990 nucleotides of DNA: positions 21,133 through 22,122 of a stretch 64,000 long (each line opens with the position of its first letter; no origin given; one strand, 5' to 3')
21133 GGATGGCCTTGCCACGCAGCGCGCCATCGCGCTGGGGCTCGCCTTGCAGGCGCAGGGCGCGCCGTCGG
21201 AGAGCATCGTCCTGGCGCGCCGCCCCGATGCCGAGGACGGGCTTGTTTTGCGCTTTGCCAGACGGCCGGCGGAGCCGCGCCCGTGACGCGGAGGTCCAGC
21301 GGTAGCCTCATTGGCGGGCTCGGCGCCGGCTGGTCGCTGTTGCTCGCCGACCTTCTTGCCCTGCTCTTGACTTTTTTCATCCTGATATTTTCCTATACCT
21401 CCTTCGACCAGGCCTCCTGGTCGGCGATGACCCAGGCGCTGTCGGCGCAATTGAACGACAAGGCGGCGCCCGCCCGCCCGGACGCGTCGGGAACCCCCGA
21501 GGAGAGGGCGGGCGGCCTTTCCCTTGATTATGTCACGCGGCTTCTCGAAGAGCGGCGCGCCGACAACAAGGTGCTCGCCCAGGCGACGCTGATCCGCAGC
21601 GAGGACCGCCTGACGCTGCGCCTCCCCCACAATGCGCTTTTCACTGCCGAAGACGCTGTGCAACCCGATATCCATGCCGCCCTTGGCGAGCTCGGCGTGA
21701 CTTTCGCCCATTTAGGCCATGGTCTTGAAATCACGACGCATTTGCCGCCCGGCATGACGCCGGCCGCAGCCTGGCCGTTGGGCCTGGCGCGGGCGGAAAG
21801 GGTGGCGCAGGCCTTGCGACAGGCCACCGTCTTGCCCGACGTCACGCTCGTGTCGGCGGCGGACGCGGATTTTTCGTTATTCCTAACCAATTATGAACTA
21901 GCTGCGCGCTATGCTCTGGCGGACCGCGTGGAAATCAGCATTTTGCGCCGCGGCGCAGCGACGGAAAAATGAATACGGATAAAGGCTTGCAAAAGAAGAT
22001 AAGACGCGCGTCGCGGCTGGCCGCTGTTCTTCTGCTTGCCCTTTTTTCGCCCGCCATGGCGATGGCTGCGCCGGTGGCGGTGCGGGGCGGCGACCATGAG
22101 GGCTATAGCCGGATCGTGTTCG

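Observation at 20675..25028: MotA-less pair of MotB-like proteins translationally coupled to a 1019-aa secreted TolA-like/TPR protein: candidate uncharacterised periplasmic motor module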

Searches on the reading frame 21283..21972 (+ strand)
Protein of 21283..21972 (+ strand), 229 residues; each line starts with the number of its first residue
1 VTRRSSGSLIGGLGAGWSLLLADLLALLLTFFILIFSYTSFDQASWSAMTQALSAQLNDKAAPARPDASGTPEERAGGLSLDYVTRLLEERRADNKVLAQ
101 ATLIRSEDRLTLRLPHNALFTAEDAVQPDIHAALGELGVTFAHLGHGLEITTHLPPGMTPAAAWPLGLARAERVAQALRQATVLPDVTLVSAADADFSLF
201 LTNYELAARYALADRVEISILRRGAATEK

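Call 3: search_protein_families(library=pfam, proteins=[window:21283-21972:+], max_evalue=1)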
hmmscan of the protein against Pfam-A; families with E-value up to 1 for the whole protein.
window:21283-21972:+ (229 aa): 2 families
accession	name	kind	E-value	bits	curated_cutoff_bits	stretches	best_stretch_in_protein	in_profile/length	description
PF13677.11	MotB_plug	-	4.1e-07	29.9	24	1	15-55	17-56/58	Membrane MotB of proton-channel complex MotA/MotB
PF22552.1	TY-Chap3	-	0.036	15.2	27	1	92-181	30-108/117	T3SS (YopN, CesT) and YbjN peptide-binding chaperone 3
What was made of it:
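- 21283..21972 (+): Protein B: MotB-family stator B subunit (229 aa, GTG start overlapping the stop of A). Pfam MotB_plug E 4e-7 (call 3).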

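Call 4: search_protein_families(library=ncbifam, proteins=[window:21283-21972:+], max_evalue=1)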
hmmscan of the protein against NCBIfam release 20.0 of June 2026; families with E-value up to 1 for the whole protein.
window:21283-21972:+ (229 aa): 8 families
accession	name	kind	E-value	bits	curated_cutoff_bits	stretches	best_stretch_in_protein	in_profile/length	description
NF006508.0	PRK08944.1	subfamily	1.9e-07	30.6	259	2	17-55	17-55/304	MotB family protein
NF006541.1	PRK09038.1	equivalog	3e-06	27.1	283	1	17-80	16-79/253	flagellar motor protein MotD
NF005382.1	PRK06925.1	equivalog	2.8e-05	24.5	264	1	21-58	4-41/225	flagellar motor protein MotS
NF005831.1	PRK07734.1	equivalog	5.9e-05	23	301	1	16-57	17-58/250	flagellar motor protein MotB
NF005195.1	PRK06667.1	equivalog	0.0016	18.2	300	1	16-55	14-53/241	flagellar motor protein MotB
NF006285.1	PRK08457.1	equivalog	0.0032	17.3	250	1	14-133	13-141/253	flagellar motor protein MotB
NF005236.0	PRK06742.1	equivalog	0.02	14.4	312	1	17-145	12-145/225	flagellar motor protein MotS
NF053611.1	YiaD_Gzip_OmpA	equivalog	0.091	12.4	175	1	82-185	72-173/206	YiaD family glycine zipper/OmpA-like lipoprotein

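Call 6: find_homologous_proteins(query=window:21283-21972:+)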
Query window:21283-21972:+ (229 aa): 2 proteins with E <= 0.001 among 8000 candidates.
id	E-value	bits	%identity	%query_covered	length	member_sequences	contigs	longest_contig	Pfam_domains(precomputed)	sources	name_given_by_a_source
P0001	1.1e-138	478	99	100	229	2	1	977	PF13677.12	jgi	jgi:chemotaxis protein MotB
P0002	3.1e-25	107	39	93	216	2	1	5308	PF13677.12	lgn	-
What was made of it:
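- Tried and rejected: The word-indexed homology search with B alone found only 2 proteins (call 6).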

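Call 7: search_solved_structures(query=window:21283-21972:+, max_evalue=10, show_alignments=2)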
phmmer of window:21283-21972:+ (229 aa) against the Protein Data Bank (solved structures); distinct sequences matched with E-value up to 10: 21.
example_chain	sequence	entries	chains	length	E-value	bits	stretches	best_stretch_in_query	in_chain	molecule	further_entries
6ysf_A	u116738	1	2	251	0.0021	21.1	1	14-58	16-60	Chemotaxis motB protein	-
8ucs_A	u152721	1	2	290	0.0028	20.7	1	14-58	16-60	OmpA family protein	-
9luc_F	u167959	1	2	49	0.004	20.2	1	16-55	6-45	Chimeric B subunit of MotA1B1 from Paenibacillus sp. TCA20 and MotAB from E. coli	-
6ysl_A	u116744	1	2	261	0.0071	19.4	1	16-97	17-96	Motility protein B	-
8j0s_b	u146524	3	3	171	0.013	18.5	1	83-152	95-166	ATP synthase subunit b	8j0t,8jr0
9lu9_F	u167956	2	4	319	0.038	17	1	14-57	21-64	MotB1,Motility protein B | Chimeric B subunit of MotA1B1 from Paenibacillus sp. TCA20 and MotAB from E. coli,Motility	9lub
9hmf_M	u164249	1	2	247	0.055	16.5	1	14-155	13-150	Chemotaxis protein MotB, putative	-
6ykm_F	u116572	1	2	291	0.082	15.9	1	14-155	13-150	Chemotaxis protein MotB, putative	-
8brd_F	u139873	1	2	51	0.11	15.5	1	17-48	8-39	Flagellar motor protein,VaPomB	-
5lqx_H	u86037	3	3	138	0.17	14.9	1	109-156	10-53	ATP synthase delta subunit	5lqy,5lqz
8bri_F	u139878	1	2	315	0.17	14.8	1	17-48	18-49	Flagellar motor protein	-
8zyv_A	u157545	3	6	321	0.24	14.4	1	17-48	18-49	PomB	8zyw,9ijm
4nl4_H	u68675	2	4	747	0.36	13.8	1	168-212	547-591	Primosome assembly protein PriA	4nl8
6dgd_A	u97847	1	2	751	0.36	13.8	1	168-212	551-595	Primosomal protein N'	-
6dcr_A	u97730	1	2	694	0.78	12.7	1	175-212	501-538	Primosomal protein N'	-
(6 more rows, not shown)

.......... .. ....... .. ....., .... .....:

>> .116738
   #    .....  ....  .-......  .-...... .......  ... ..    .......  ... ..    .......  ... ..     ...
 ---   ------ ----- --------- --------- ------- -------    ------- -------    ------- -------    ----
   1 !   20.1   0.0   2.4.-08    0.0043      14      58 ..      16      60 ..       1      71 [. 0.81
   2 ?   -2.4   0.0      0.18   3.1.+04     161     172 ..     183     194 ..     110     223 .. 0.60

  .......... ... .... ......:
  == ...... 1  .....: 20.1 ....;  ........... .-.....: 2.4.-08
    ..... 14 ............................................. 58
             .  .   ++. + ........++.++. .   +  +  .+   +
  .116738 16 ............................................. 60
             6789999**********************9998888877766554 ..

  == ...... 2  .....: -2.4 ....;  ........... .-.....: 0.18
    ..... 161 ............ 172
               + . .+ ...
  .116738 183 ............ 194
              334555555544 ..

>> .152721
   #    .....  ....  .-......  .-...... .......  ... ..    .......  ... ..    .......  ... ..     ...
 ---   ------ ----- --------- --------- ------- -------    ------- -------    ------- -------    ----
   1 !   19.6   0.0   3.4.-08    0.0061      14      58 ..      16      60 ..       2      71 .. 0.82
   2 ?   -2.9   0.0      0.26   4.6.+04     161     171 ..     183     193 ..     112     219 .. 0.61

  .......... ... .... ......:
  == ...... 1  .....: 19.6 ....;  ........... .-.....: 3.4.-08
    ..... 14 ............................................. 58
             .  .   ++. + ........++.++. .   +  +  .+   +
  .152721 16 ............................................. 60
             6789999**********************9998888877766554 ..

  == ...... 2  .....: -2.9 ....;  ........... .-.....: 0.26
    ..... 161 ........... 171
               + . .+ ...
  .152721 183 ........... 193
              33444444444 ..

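Call 15: search_protein_representatives(protein=window:21283-21972:+)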
Query: 229 residues. Proteins with E-value up to 0.001 (for the whole library): 734; up to 1e-10: 286; up to 1e-30: 1. The best 150 are listed.
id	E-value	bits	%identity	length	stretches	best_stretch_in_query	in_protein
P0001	3.4e-139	477.8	99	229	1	1-229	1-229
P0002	1.0e-25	107.1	41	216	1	13-225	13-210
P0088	7.0e-25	104.4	35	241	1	16-221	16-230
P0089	2.0e-22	96.3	36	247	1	14-223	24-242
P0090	5.0e-22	95.0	35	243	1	7-225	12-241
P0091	3.6e-21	92.3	38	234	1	10-220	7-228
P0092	3.8e-21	92.2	31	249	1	16-225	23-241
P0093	3.8e-21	92.2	33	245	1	16-222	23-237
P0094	1.7e-20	90.1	35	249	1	13-224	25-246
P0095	2.4e-20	89.5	36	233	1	12-222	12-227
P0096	6.5e-20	88.1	34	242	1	14-225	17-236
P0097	1.0e-19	87.5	31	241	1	13-224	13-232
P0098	1.7e-19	86.7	30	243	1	11-222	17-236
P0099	2.7e-19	86.1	35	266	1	11-221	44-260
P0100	3.0e-19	86.0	32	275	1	13-220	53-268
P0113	2.4e-18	83.0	30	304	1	12-219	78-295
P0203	3.7e-14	69.3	28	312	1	15-220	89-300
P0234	2.1e-13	66.9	27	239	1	16-220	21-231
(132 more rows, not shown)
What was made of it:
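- Tried and rejected: The exhaustive representative search was needed (call 15).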

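Call 38: search_dna_similar(query=window:21283-21972:+, collection=plasmids, mode=protein, max_evalue=0.001, max_rows=25)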
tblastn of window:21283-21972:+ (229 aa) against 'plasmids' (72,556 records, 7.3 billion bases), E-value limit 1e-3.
No match.

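Call 58: search_solved_structures(query=A5, max_evalue=0.01, show_alignments=1)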
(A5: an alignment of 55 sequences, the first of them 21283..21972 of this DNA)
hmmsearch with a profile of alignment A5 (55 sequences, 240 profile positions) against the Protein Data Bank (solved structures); distinct sequences matched with E-value up to 0.01: 71 (the best 60 are shown).
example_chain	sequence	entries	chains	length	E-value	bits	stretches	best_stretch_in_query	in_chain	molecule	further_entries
6ysf_A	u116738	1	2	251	8.6e-39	136.6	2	99-238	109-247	Chemotaxis motB protein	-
8ucs_A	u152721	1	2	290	1.6e-38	135.7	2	99-238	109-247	OmpA family protein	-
8bri_F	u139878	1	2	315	5.5e-36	127.4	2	62-235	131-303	Flagellar motor protein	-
8zyv_A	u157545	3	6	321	1.5e-35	126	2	63-235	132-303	PomB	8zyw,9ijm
8zyz_A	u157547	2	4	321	3.9e-34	121.4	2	63-235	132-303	PomB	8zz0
9lu9_F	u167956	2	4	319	9.6e-30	107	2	8-63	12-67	MotB1,Motility protein B | Chimeric B subunit of MotA1B1 from Paenibacillus sp. TCA20 and MotAB from E. coli,Motility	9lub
6ysl_A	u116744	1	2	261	4.4e-28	101.5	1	6-238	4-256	Motility protein B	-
9ljk_A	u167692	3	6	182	3.4e-25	92.1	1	89-238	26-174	Flagellar motor protein MotS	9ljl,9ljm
3wpx_A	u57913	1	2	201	8e-23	84.3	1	63-235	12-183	PomB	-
3wpw_A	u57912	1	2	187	3.4e-22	82.3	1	71-235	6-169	PomB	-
4b62_A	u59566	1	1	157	1.3e-21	80.4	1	99-236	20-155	TSSL1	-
9yed_CP1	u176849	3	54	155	9.3e-19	71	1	85-232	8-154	Chemotaxis protein PomB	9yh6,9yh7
9hmf_M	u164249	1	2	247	3.9e-18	69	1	12-208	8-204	Chemotaxis protein MotB, putative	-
6ykm_F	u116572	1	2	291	6.7e-18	68.2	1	12-208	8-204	Chemotaxis protein MotB, putative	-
9luc_F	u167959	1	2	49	3.7e-15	59.3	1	17-61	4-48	Chimeric B subunit of MotA1B1 from Paenibacillus sp. TCA20 and MotAB from E. coli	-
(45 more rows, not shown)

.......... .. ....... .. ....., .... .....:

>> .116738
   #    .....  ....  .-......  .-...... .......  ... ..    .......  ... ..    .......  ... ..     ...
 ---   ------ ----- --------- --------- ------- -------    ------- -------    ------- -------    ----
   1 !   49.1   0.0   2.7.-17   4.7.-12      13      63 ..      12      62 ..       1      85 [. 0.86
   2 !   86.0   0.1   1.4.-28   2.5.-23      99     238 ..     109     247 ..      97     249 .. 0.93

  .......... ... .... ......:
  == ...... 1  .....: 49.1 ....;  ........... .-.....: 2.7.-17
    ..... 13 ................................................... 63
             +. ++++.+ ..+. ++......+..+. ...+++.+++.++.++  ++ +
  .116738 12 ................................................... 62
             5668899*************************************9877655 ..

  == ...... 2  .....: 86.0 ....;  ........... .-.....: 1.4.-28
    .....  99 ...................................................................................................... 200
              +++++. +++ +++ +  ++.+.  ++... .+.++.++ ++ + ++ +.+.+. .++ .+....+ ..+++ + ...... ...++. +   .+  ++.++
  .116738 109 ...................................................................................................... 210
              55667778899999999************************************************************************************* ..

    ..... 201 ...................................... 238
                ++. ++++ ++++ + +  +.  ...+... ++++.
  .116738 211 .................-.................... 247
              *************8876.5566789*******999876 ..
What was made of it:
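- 21283..21972 (+): B-family profile vs PDB: MotB 6ysf E 8.6e-39, PomB E 5.5e-36 (call 58).
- Family profile vs PDB MotB/PomB: E 1e-38 to 1e-34, covering both the TM/plug region and the periplasmic domain (call 58).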

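Call 64: predict_structure(alignment_id=A5)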
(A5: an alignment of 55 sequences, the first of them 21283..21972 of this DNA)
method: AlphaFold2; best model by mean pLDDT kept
length: 229 residues; sequences in the alignment: 55
mean_pLDDT: 84.9   pTM: 0.65
mean pLDDT of the five models: 84.9, 84.4, 83.8, 83.7, 83.1
residues with pLDDT >= 90: 130; 70-90: 58; 50-70: 34; < 50: 7
segments of 3 or more residues with pLDDT < 50: 227-229
pLDDT, mean of each block of 10 residues (from residue 1): 61 74 97 88 79 72 55 65 95 95 96 96 93 94 92 93 95 96 90 84 85 94 61
secondary structure, 60 per line:
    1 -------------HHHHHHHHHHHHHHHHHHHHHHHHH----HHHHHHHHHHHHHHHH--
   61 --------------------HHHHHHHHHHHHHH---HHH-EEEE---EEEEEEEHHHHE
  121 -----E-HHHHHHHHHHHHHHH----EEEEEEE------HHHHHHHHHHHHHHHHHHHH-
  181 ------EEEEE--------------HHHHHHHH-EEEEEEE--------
elements in order: H14-38 H43-58 H81-94 E102-105 E109-115 H116-119 H128-142 E147-153 H160-179 E187-191 H206-213 E215-221
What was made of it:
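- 21328..21396 (+): B: TM helix (about residues 16-38) with the channel Asp23 (codon 21349-21351), followed by a plug helix (about residues 43-58). AF2 helices 14-38 and 43-58 (call 64).
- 21583..21948 (+): B: OmpA-like peptidoglycan-binding-type domain. The motif is degenerate in this copy (THLPP.............). AF2 pLDDT above 90 (call 64).
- On MotB (flagellar stator B subunit): protein B: AF2 helix 43-58 (call 64).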

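Call 69: fold_search(model_id=the predicted structure, library=pdb)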
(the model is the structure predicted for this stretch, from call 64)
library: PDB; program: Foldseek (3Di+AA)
matches with E <= 10: 546; with E <= 0.001: 92
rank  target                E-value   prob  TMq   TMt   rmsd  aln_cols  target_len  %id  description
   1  6jfw_A                1.5e-08  1.00  0.49  0.77   3.5       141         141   19  Crystal structure of PA0833 periplasmic domain from Pseudomonas aeruginosa reveals an unexpected enlarged peptidoglyca (released 2019-03-20)
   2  3s0w_A                8.6e-08  1.00  0.46  0.65   3.1       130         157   21  The crystal structure of the periplasmic domain of Helicobacter pylori MotB (residues 78-256). (released 2012-03-14)
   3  3s0h_A                1.5e-07  1.00  0.46  0.63   3.0       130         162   22  The crystal structure of the periplasmic domain of Helicobacter pylori MotB (residues 90-256). (released 2012-03-14)
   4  3wpw_A                2.7e-07  1.00  0.50  0.73   3.5       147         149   18  Structure of PomBc5, a periplasmic fragment of PomB from Vibrio (released 2014-09-10)
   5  9ljl_A                3.2e-07  1.00  0.51  0.75   3.3       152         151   22  Structure of the periplasmic domain of MotS from Bacillus subtilis in 300 mM NaCl (released 2025-02-26)
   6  3s0y_A                3.7e-07  1.00  0.46  0.55  14.5       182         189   16  The crystal structure of the periplasmic domain of MotB (residues 64-256). (released 2012-03-14)
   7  3s06_B                5.7e-07  1.00  0.46  0.69   3.0       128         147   21  The crystal structure of the periplasmic domain of Helicobacter pylori MotB (residues 97-256, P3121). (released 2012-03-14)
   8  4b62                  5.7e-07  1.00  0.48  0.73   3.6       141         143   20  The structure of the cell wall anchor of the T6SS from Pseudomonas aeruginosa (released 2013-10-02)
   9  3s0h_C                6.1e-07  1.00  0.46  0.61   3.0       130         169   21  The crystal structure of the periplasmic domain of Helicobacter pylori MotB (residues 90-256). (released 2012-03-14)
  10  2k1s_MODEL_1_A        7.3e-07  1.00  0.51  0.76   2.9       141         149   20  Solution NMR structure of the folded C-terminal fragment of YiaD from Escherichia coli. Northeast Structural G (released 2008-05-13)
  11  9ljk_A                7.8e-07  1.00  0.52  0.75   3.1       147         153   22  Structure of the periplasmic domain of MotS from Bacillus subtilis (released 2025-02-26)
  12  2zov                  9.4e-07  1.00  0.45  0.60   4.0       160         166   15  Structure of the periplasmic domain of MotB from Salmonella (crystal form I) (released 2009-06-09)
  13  9ljm_A                1.0e-06  1.00  0.52  0.76   3.1       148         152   22  Structure of the periplasmic domain of MotS from Bacillus subtilis in 300 mM KCl (released 2025-02-26)
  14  3s0h_D                1.0e-06  1.00  0.44  0.63   3.6       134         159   20  The crystal structure of the periplasmic domain of Helicobacter pylori MotB (residues 90-256). (released 2012-03-14)
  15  5jir_B                1.1e-06  1.00  0.47  0.28   4.2       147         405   18  Crystal structure of Treponema pallidum protein Tp0624 (released 2016-11-23)
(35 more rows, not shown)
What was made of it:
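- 21583..21948 (+): Foldseek: H. pylori MotB 8.6e-8, PomB 2.7e-7, MotS 3.2e-7 (call 69).
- The AF2 model matches MotB/PomB/MotS periplasmic domains (calls 64, 69).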

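Call 73: list_cluster_members(proteins=[P0088, P0089, P0090, P0091, P0092, P0093, P0094, P0095, P0096, P0097])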
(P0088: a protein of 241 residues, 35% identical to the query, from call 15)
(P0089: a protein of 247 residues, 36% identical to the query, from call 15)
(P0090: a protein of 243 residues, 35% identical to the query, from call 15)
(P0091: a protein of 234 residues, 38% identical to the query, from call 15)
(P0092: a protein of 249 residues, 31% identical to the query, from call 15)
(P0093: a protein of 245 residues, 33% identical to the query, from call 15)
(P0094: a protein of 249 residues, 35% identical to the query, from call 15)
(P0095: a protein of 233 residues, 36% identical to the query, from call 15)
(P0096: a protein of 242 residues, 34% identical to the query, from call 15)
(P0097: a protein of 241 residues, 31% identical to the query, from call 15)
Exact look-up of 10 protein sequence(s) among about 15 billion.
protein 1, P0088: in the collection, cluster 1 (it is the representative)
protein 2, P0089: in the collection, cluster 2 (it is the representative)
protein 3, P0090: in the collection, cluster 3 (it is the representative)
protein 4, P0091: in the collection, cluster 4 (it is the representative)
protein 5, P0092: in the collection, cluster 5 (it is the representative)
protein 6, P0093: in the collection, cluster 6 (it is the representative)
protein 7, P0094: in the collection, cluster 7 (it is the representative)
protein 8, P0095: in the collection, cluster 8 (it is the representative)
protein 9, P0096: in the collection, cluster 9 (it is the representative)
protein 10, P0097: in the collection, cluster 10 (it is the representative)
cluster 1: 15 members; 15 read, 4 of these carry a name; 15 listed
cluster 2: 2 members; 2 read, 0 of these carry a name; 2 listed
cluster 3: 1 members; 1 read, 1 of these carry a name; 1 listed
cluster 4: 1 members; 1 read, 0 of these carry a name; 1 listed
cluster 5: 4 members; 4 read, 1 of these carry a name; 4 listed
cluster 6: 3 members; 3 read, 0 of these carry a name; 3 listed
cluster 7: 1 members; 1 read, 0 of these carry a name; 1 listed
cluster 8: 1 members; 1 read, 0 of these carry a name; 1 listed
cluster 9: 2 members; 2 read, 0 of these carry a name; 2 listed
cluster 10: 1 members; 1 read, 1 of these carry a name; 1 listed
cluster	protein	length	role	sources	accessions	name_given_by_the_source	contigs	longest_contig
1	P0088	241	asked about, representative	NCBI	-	-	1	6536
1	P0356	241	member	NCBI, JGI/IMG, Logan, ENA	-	chemotaxis protein MotB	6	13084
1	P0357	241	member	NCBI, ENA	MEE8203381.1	MAG: flagellar motor protein MotB [Alphaproteobacteria bacterium]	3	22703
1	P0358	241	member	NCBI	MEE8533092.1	MAG: flagellar motor protein MotB [Alphaproteobacteria bacterium]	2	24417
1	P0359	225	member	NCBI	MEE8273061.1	MAG: flagellar motor protein MotB, partial [Alphaproteobacteria bacterium]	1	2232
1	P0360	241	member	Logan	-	-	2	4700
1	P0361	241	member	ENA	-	-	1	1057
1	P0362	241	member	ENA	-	-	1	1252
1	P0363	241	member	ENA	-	-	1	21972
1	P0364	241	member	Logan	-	-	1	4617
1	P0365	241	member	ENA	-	-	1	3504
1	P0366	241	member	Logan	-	-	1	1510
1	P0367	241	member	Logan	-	-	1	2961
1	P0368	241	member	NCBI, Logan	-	-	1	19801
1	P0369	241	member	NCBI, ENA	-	-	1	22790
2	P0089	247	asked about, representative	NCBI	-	-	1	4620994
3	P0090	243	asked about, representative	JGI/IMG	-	chemotaxis protein MotB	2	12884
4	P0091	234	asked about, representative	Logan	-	-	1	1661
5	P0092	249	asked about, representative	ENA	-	-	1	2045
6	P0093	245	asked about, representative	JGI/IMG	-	-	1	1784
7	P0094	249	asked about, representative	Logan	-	-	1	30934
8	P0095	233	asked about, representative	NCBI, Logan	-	-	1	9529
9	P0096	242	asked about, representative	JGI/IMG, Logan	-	-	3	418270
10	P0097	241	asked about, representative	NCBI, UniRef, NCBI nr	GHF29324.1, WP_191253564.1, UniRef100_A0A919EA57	hypothetical protein GCM10017044_25720 [Kordiimonas sediminis] | OmpA-like domain-containing protein n=1 Tax=Kordiimonas sediminis TaxID=1735581 ... | flagellar motor protein MotB [Kordiimonas sediminis]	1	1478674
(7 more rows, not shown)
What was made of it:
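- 21283..21972 (+): Relatives are named flagellar motor protein MotB by NCBI (call 73).
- NCBI names relatives MotB (call 73).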

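Call 79: search_protein_families(library=pfam, alignment_id=A5, max_evalue=0.01)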
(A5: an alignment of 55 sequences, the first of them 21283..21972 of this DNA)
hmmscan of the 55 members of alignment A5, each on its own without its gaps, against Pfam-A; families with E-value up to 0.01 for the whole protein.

A. member 1, window:21283-21972:+ (229 aa): 1 family
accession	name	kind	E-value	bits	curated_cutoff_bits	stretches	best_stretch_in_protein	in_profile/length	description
PF13677.11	MotB_plug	-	4.1e-07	29.9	24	1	15-55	17-56/58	Membrane MotB of proton-channel complex MotA/MotB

B. families by the number of members that match (of 55 scanned): 4 families
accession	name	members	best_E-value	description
PF13677.11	MotB_plug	55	8.7e-18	Membrane MotB of proton-channel complex MotA/MotB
PF00691.25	OmpA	52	1.1e-12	OmpA family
PF14851.11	FAM176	1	0.0083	FAM176 family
PF15670.10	Spem1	1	0.0087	Spermatid maturation protein 1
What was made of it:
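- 21283..21972 (+): 55/55 relatives hit MotB_plug and 52/55 hit OmpA (call 79).
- On MotB (flagellar stator B subunit): protein B: 55/55 relatives hit it (call 79). The fold is present (Foldseek to MotB/PomB/MotS, E 1e-7 to 1e-8, call 69) and 52/55 relatives hit Pfam OmpA (call 79).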

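Call 81: find_encoding_contigs(protein=P0113, flank=10000, max_places=2)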
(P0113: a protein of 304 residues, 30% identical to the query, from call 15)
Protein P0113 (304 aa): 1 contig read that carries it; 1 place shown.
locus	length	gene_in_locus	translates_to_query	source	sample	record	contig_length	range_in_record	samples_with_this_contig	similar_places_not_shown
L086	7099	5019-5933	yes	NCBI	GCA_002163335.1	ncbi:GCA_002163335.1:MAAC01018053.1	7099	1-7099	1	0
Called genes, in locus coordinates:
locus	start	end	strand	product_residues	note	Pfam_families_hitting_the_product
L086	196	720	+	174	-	PF03748:FliL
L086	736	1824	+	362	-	PF02154:FliM, PF01052:FliMN_C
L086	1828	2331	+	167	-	PF20072:DUF6468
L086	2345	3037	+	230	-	PF03448:MgtE_N (weak)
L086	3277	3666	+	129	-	PF00072:Response_reg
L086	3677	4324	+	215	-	PF04344:CheZ (weak), PF28017:CheZ_Pase (faint), PF04344:CheZ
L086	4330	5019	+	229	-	PF13677:MotB_plug (weak)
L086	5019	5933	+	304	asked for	PF13677:MotB_plug, PF00691:OmpA (weak)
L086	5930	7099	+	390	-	?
